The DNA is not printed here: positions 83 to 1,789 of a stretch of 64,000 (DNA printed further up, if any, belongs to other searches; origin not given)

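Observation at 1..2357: Copper-handling cluster with an unusual HMA / DsbD_2-like transmembrane / cupredoxin fusion protein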

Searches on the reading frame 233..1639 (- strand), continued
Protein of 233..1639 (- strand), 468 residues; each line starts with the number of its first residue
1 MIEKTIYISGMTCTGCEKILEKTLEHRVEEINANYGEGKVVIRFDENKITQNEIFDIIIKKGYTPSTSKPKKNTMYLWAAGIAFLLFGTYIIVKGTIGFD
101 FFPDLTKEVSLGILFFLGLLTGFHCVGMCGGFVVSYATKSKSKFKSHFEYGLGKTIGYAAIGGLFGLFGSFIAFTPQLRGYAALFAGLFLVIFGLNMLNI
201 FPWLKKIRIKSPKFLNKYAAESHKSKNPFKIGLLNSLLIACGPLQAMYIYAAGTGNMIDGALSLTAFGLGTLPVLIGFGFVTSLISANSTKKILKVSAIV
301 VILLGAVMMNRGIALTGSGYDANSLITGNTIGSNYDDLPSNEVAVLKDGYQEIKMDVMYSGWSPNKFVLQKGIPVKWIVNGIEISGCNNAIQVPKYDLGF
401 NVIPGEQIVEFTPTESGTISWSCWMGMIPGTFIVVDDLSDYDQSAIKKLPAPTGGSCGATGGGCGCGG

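Call 22: find_related_loci(query=A1, collection=genome_contigs, flank=6000)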
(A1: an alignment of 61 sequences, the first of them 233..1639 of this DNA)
Query A1 (468 aa) in genome_contigs; peptide patterns used: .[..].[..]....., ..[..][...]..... (x = any residue, [..] = any of these).
600 stretches matched a pattern (row limit reached: there are more); 558 encode a relative of the query (tblastn E <= 1e-3); the best 80 are kept; 80 distinct loci.
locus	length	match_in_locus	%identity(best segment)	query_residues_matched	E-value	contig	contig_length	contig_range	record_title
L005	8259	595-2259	81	1-452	0e+0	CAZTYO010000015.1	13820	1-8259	MAG TPA_asm: Candidatus Woesearchaeota archaeon isolate SRP077602_co5_339 genome assembly, contig: NODE_20179_length_138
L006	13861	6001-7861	82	1-452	0e+0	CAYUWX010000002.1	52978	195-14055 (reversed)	MAG TPA_asm: Candidatus Woesearchaeota archaeon isolate binchicken_co141_129 genome assembly, contig: NODE_2644_length_5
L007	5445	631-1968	69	6-449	0e+0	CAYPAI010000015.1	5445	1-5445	MAG TPA_asm: Candidatus Woesearchaeota archaeon isolate binchicken_co141_211 genome assembly, contig: NODE_50671_length_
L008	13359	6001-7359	82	1-452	0e+0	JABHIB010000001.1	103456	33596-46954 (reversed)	MAG: archaeon isolate SI037_bin53 k141_2885381, whole genome shotgun sequence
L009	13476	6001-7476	50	1-468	5e-152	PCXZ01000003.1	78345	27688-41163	MAG: Candidatus Woesearchaeota archaeon CG10_big_fil_rev_8_21_14_0_10_44_13 CG10_8_21_14_0.10_scaffold_167_c, whole geno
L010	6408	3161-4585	51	4-465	6e-152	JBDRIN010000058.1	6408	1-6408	MAG: archaeon isolate MEGAHIT-group-1.588 k141_9125061, whole genome shotgun sequence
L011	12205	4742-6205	49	4-468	4e-150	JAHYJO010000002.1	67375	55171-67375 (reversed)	MAG: Nanobdellati archaeon isolate KA24 NODE_246_length_67375_cov_29.743695, whole genome shotgun sequence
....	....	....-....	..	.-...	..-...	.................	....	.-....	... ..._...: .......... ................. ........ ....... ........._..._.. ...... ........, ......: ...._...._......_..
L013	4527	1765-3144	52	4-452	5e-152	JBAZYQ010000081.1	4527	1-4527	MAG: Candidatus Nanoarchaeia archaeon isolate SO_2017_GW1_84 NODE_74212_length_4527_cov_1.077500_OW334_2017, whole genom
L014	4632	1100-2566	51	4-467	1e-149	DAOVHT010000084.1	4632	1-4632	MAG TPA_asm: Candidatus Nanohaloarchaea archaeon isolate CSMAG_1348 CSMAG_1348_k141_5927901_length_4632_cov_9.6905, whol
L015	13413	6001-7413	50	9-465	4e-145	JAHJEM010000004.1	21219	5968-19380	MAG: Nanoarchaeota archaeon isolate Modern_marine_glass_biofilm.mb.128 Modern_marine_gla.mb.128_k141_29039, whole genome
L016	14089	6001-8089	51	6-448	7e-145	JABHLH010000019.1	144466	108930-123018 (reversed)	MAG: archaeon isolate SI037S2_bin4 k141_1323678, whole genome shotgun sequence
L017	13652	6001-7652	51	1-448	2e-144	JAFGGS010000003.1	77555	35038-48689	MAG: Candidatus Woesearchaeota archaeon isolate Zod_Metabat.140 k87_335914, whole genome shotgun sequence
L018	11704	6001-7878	51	1-467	2e-144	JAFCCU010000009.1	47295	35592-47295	Candidatus Woesearchaeota archaeon isolate AB_69_Bin_160 AB_69_Bin_160_scaffold_542, whole genome shotgun sequence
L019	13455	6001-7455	50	8-467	2e-144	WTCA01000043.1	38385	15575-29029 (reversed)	MAG: archaeon isolate GLR71 c_000000300685, whole genome shotgun sequence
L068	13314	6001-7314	46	5-435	2e-123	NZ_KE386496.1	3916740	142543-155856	Methylocapsa acidiphila B2 MetacDRAFT_Scaffold1.2, whole genome shotgun sequence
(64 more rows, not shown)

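Call 28: predict_structure(alignment_id=A1)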
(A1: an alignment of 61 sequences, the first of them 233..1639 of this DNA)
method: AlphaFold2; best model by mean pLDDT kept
length: 468 residues; sequences in the alignment: 61
mean_pLDDT: 78.3   pTM: 0.69
mean pLDDT of the five models: 78.3, 76.9, 74.8, 74.2, 73.0
residues with pLDDT >= 90: 95; 70-90: 270; 50-70: 79; < 50: 24
segments of 3 or more residues with pLDDT < 50: 445-468
pLDDT, mean of each block of 10 residues (from residue 1): 91 82 92 89 94 93 87 69 73 64 63 86 70 62 83 88 84 76 85 83 75 76 79 76 79 85 91 77 64 76 83 81 72 66 82 89 89 94 84 89 94 90 80 82 46 30 30
secondary structure, 60 per line:
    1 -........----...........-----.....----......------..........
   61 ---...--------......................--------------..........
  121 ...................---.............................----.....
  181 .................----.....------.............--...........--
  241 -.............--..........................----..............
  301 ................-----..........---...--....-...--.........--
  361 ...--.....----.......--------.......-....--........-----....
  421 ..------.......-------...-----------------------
elements in order: E2-9 H14-24 E30-34 E39-44 H51-60 E64-66 H75-96 H111-139 H143-171 H176-197 H202-206 H213-225 H228-238 H242-254 H257-282 H287-316 H322-331 E345-347 E350-358 E361-363 E366-370 E375-381 E390-393 E398-401 E404-411 E417-422 E429-435

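Call 31: fold_search(model_id=the predicted structure, library=pdb)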
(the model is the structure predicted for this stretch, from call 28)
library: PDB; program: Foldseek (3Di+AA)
matches with E <= 10: 490; with E <= 0.001: 54
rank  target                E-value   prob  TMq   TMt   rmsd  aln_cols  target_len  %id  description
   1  4f2e                  8.1e-08  1.00  0.20  0.90   1.3        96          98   35  Crystal structure of the Streptococcus pneumoniae D39 copper chaperone CupA with Cu(I) (released 2013-01-30)
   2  4f2f                  5.4e-07  1.00  0.19  0.87   1.3        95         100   30  Crystal structure of the metal binding domain (MBD) of the Streptococcus pneumoniae D39 Cu(I) exporting P-type ATPase Co (released 2013-01-30)
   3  1fwx_C                1.7e-04  1.00  0.19  0.15  10.2       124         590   18  CRYSTAL STRUCTURE OF NITROUS OXIDE REDUCTASE FROM P. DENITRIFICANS (released 2001-09-25)
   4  1fwx_A                2.1e-04  1.00  0.19  0.15  10.2       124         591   18  CRYSTAL STRUCTURE OF NITROUS OXIDE REDUCTASE FROM P. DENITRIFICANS (released 2001-09-25)
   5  4hcf_B                2.4e-04  1.00  0.17  0.76   3.7        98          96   15  Crystal Structure of Uncharacterized Cupredoxin-like Domain Protein Cupredoxin_1 with Copper Bound from Bacillus anthr (released 2012-10-17)
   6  1fwx_B                2.5e-04  1.00  0.19  0.15  10.2       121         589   18  CRYSTAL STRUCTURE OF NITROUS OXIDE REDUCTASE FROM P. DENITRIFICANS (released 2001-09-25)
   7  2iwf_A                2.6e-04  1.00  0.18  0.15  11.8       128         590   16  Resting form of pink nitrous oxide reductase from Achromobacter Cycloclastes (released 2006-08-16)
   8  1fwx_D                2.8e-04  1.00  0.19  0.15  10.2       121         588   18  CRYSTAL STRUCTURE OF NITROUS OXIDE REDUCTASE FROM P. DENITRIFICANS (released 2001-09-25)
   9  7aq5_B                2.9e-04  1.00  0.19  0.15  10.4       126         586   17  Pseudomonas stutzeri nitrous oxide reductase mutant, H583N (released 2021-01-13)
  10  4hcf_A                4.0e-04  1.00  0.16  0.80   2.1        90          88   16  Crystal Structure of Uncharacterized Cupredoxin-like Domain Protein Cupredoxin_1 with Copper Bound from Bacillus anthr (released 2012-10-17)
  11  5u7n_B                4.0e-04  1.00  0.19  0.68   7.1       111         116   16  CRYSTAL STRUCTURE OF A CHIMERIC CUA DOMAIN (SUBUNIT II) OF CYTOCHROME BA3 FROM THERMUS THERMOPHILUS WITH THE AMICYANIN (released 2017-11-22)
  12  4hci_B                4.1e-04  1.00  0.18  0.82   3.0        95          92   16  Uncharacterized Cupredoxin-like Domain Protein Cupredoxin_1 from Bacillus anthracis (released 2012-10-17)
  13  4hcg_A                4.3e-04  1.00  0.18  0.79   2.9        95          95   16  Uncharacterized Cupredoxin-like Domain Protein Cupredoxin_1 with Zinc bound from Bacillus anthracis (released 2012-10-17)
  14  6y77_B                4.3e-04  1.00  0.19  0.16  10.4       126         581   17  Pseudomonas stutzeri nitrous oxide reductase mutant, H326A (released 2021-01-27)
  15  7aq2_B                4.5e-04  1.00  0.19  0.16  10.4       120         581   16  Pseudomonas stutzeri nitrous oxide reductase mutant, H583A (released 2021-01-13)
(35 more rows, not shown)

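Call 34: search_protein_families(library=pfam, proteins=[L068:5851-7713:+, L068:899-4021:-, L068:4025-5296:-, L068:7695-8579:-, L068:7596-8534:+, L068:8731-10113:+, L068:10270-10860:-, L068:10891-11349:-, L068:5474-5689:+], max_evalue=0.001)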
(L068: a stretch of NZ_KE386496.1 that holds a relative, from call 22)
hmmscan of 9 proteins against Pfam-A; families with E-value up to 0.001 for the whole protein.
L068:5851-7713:+ (620 aa): 4 families
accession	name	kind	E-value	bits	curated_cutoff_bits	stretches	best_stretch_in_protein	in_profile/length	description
PF13386.12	DsbD_2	-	9.7e-46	156.6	24.9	1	167-364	2-198/199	Cytochrome C biogenesis protein transmembrane region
PF00403.32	HMA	-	4.6e-12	46.6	24.8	1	52-111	2-61/62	Heavy-metal-associated domain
PF01476.26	LysM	-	1.4e-05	25.4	20.9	1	561-607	1-43/43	LysM domain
PF23457.1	LysM2_NFP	-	9.1e-05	22.9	36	1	560-607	7-54/56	NFP LysM2 domain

L068:899-4021:- (1040 aa): 1 family
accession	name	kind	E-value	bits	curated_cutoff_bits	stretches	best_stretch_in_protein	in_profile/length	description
PF00873.25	ACR_tran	-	3.5e-271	902.7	28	1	4-1009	2-1020/1021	AcrB/AcrD/AcrF family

L068:4025-5296:- (423 aa): 3 families
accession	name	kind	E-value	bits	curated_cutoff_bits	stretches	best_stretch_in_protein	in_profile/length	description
PF16576.10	HlyD_D23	-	2.4e-31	109.1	30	1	108-306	21-214/214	Barrel-sandwich domain of CusB or HlyD membrane-fusion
PF13437.12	HlyD_3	-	3.9e-14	53.7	22.2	1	202-303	1-106/106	HlyD family secretion protein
PF13533.13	Biotin_lipoyl_2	-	0.00012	22.3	29.8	0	109-131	3-25/32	Biotin-lipoyl like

L068:7695-8579:- (294 aa): 6 families
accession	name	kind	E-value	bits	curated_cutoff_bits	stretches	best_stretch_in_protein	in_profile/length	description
PF01738.24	DLH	-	2.1e-57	194.7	21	1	70-290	2-216/217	Dienelactone hydrolase family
PF00326.27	Peptidase_S9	-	2.1e-07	31.1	22.6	0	217-266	143-192/213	Prolyl oligopeptidase family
PF02230.22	Abhydrolase_2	-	1.1e-06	29.1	23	1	145-261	86-199/217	Phospholipase/Carboxylesterase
PF12146.15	Hydrolase_4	-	0.00037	20.3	27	0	209-266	182-237/239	Serine aminopeptidase, S33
PF08840.17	BAAT_C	-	0.00056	20.4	20.9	0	201-270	97-167/210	BAAT / Acyl-CoA thioester hydrolase C terminal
PF02129.25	Peptidase_S15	-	0.00085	19.5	23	0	147-193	78-125/262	X-Pro dipeptidyl-peptidase (S15 family)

L068:7596-8534:+ (312 aa): 0 families

L068:8731-10113:+ (460 aa): 1 family
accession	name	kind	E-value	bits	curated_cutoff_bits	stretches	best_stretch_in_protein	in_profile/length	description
PF00375.23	SDF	-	1.5e-107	360.4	27.9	1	40-429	1-385/387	Sodium:dicarboxylate symporter family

L068:10270-10860:- (196 aa): 0 families

L068:10891-11349:- (152 aa): 0 families

L068:5474-5689:+ (71 aa): 0 families

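Call 58: search_dna_similar(query=window:233-1639:-, collection=plasmids, mode=protein, max_rows=25)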
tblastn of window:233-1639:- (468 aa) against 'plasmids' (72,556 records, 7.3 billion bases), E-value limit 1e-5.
Records with a match: 8; places in all: 9; records where one place covers at least 80% of the query: 1.
Best place of each record, by identity: <60% 8.
By first word of the organism name: Acetoanaerobium 1; Candidatus 1; Tsukamurella 1; Deinococcus 1; Mycolicibacterium 1; Streptomyces 1; Natrinema 1; Persicobacter 1.
By predicted mobility (MOB-suite, as given by PLSDB): non-mobilizable 8.
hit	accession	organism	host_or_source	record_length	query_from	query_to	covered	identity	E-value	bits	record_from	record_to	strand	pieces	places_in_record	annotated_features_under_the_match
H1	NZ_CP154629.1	Acetoanaerobium noterae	cell culture,Sludge of a digestion ...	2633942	1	449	96%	39.5%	3e-80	278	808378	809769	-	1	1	none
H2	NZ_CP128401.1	Candidatus Chlorohelix allophototropha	Single colony of Candidatus Chlorohelix ...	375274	179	437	55%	28.9%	5e-21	103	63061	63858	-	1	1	sulfite exporter TauE/SafE family protein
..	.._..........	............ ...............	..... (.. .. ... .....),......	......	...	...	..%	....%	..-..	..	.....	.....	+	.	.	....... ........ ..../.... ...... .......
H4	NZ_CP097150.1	Deinococcus sp. QL22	-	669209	175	427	54%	24.7%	1e-16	91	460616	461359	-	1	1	sulfite exporter TauE/SafE family protein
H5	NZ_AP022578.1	Mycolicibacterium aubagnense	-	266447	184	442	55%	23.6%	5e-11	73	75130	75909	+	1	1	sulfite exporter TauE/SafE family protein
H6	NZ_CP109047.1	Streptomyces sp. NBC_00637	-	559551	175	432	55%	23.3%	2e-8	65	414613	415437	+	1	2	sulfite exporter TauE/SafE family protein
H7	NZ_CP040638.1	Natrinema pallidum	Salt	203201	124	317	41%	26.2%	6e-6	57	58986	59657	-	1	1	sulfite exporter TauE/SafE family protein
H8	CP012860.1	Persicobacter sp. JZB09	cell culture,soil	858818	1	63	13%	40.0%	8e-6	56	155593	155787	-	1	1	record has no annotation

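Call 59: get_annotated_region(hit=H3, flank=6000)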
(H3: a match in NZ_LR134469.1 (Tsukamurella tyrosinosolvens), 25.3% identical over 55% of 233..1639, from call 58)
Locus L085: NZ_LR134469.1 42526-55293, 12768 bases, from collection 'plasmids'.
description: Tsukamurella tyrosinosolvens strain NCTC13231 plasmid 27, complete sequence
organism: Tsukamurella tyrosinosolvens (NCBI taxid 57704)
taxonomy: Bacteria; Actinomycetota; Actinomycetes; Mycobacteriales; Tsukamurellaceae; Tsukamurella; Tsukamurella tyrosinosolvens
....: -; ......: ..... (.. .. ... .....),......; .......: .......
typing (MOB-suite, as given by PLSDB): non-mobilizable
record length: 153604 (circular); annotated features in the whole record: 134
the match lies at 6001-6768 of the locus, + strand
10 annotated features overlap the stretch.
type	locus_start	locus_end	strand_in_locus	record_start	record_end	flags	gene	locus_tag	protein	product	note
CDS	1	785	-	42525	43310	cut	-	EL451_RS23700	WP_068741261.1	cytochrome c biogenesis CcdA family protein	-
CDS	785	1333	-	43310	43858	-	-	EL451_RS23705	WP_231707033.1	TlpA disulfide reductase family protein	-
CDS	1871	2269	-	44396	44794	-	-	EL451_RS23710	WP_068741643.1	heavy metal-responsive transcriptional regulator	-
CDS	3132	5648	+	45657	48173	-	-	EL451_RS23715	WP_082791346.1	heavy metal translocating P-type ATPase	GO:0006812 - monoatomic cation transport [Evidence IEA]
CDS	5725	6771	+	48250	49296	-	-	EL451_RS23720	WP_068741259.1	sulfite exporter TauE/SafE family protein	-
CDS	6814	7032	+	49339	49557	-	-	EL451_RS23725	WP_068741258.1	heavy-metal-associated domain-containing protein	-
CDS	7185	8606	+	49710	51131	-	merA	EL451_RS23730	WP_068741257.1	mercury(II) reductase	-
CDS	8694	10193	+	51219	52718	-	-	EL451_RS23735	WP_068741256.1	multicopper oxidase family protein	-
CDS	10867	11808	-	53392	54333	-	-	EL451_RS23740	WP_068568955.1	helix-turn-helix domain-containing protein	GO:0006355 - regulation of DNA-templated transcription [Evidence IEA]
CDS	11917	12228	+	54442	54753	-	-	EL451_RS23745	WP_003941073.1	antibiotic biosynthesis monooxygenase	-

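Call 60: get_annotated_region(hit=H4, flank=6000)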
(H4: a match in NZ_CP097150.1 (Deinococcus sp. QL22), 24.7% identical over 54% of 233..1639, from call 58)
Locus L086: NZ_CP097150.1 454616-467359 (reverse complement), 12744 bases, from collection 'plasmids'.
description: Deinococcus sp. QL22 plasmid unnamed5, complete sequence
organism: Deinococcus sp. QL22 (NCBI taxid 2939437)
taxonomy: Bacteria; Deinococcota; Deinococci; Deinococcales; Deinococcaceae; Deinococcus; Deinococcus sp. QL22
host: -; source: -; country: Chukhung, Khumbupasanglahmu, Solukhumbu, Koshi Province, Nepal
typing (MOB-suite, as given by PLSDB): non-mobilizable
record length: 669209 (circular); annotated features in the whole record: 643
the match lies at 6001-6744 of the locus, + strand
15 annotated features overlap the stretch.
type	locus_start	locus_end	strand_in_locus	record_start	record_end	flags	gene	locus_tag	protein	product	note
CDS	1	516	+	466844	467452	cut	-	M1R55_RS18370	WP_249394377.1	DoxX family protein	-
CDS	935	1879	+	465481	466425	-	-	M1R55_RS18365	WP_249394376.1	aldo/keto reductase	-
CDS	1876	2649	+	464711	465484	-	-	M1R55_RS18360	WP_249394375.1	SDR family oxidoreductase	-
CDS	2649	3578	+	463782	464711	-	-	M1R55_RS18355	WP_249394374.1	NAD(P)-dependent oxidoreductase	-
CDS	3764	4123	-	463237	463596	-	-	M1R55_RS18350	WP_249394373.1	hypothetical protein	-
CDS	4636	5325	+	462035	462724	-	-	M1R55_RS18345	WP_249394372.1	DUF4396 domain-containing protein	-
CDS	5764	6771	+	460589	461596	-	-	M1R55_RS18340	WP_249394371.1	sulfite exporter TauE/SafE family protein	-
CDS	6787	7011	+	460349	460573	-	-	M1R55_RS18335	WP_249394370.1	heavy-metal-associated domain-containing protein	-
CDS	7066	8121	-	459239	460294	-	-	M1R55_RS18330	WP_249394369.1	HAMP domain-containing sensor histidine kinase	GO:0007165 - signal transduction [Evidence IEA]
CDS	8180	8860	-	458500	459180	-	-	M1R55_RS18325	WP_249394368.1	response regulator transcription factor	GO:0000160 - phosphorelay signal transduction system [Evidence IEA]; GO:0006355 - regulation of DNA-templated ...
CDS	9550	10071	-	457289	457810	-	merB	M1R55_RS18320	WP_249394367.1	organomercurial lyase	GO:0046413 - organomercury catabolic process [Evidence IEA]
CDS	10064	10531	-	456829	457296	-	-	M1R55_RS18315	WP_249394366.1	(2Fe-2S)-binding protein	-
CDS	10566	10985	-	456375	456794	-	-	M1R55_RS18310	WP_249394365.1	MerR family transcriptional regulator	-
CDS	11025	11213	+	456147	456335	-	-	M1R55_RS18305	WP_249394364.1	hypothetical protein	-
CDS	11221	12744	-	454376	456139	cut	-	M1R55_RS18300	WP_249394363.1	WD40 repeat domain-containing protein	-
